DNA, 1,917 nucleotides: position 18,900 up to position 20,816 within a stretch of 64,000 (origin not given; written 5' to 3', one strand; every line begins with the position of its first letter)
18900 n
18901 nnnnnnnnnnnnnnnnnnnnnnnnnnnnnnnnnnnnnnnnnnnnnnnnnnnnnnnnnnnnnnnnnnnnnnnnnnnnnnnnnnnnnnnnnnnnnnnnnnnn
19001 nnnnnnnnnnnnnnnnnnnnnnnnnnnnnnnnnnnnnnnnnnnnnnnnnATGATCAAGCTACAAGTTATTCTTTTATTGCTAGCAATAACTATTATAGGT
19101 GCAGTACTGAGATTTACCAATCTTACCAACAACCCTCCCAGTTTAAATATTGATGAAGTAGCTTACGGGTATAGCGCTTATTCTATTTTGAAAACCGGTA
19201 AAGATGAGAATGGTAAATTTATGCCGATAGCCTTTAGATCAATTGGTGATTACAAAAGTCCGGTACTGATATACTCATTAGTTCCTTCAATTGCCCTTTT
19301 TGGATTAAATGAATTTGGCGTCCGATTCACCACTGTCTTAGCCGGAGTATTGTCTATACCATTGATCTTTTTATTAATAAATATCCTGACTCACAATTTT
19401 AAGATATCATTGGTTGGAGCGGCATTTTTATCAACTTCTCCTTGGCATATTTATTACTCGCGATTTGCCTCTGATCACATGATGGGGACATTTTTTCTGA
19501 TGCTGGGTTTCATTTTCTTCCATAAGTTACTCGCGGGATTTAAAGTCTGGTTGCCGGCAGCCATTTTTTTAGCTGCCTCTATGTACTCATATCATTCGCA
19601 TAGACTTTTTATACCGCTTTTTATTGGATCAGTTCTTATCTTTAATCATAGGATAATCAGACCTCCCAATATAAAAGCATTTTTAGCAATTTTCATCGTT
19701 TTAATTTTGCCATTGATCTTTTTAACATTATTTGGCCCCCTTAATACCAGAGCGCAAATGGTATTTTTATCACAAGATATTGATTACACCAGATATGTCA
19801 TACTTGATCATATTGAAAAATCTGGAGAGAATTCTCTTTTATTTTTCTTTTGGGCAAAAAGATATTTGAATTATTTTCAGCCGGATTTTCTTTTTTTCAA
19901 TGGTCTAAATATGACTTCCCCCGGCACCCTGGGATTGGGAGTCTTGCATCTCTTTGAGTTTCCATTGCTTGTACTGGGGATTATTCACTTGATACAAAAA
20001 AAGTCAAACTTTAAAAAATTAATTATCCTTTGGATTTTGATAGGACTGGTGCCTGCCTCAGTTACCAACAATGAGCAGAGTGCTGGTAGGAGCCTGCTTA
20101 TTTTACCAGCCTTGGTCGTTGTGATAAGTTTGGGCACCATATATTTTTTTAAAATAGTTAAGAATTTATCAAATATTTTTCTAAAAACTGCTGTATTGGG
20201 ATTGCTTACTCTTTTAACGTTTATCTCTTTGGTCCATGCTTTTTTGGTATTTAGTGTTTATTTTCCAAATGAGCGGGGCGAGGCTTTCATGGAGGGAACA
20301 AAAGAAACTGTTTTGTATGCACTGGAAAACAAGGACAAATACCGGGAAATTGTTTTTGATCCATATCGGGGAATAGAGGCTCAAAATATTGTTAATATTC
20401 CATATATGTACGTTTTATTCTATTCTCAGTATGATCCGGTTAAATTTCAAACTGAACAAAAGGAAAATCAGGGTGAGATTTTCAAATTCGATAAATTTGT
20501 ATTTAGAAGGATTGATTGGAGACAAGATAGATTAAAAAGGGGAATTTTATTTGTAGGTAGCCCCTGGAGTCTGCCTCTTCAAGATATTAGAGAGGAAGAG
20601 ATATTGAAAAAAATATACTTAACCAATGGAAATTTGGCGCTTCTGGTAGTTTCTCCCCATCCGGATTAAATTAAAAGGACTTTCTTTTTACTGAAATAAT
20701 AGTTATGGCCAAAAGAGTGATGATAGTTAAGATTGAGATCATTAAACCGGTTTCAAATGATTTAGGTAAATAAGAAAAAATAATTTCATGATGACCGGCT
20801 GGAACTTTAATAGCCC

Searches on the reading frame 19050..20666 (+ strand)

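Call 20: search_protein_families(library=pfam, proteins=[window:19050-20666:+], max_evalue=0.01)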
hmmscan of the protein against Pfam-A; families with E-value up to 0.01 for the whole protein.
window:19050-20666:+ (539 aa): 2 families
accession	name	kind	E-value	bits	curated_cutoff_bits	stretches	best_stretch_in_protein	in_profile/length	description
PF13231.12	PMT_2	-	1.8e-09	38.5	26.1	1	69-222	2-157/160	Dolichyl-phosphate-mannose-protein mannosyltransferase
PF02366.24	PMT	-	1.4e-08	35.1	22.7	1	12-160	2-154/245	Dolichyl-phosphate-mannose-protein mannosyltransferase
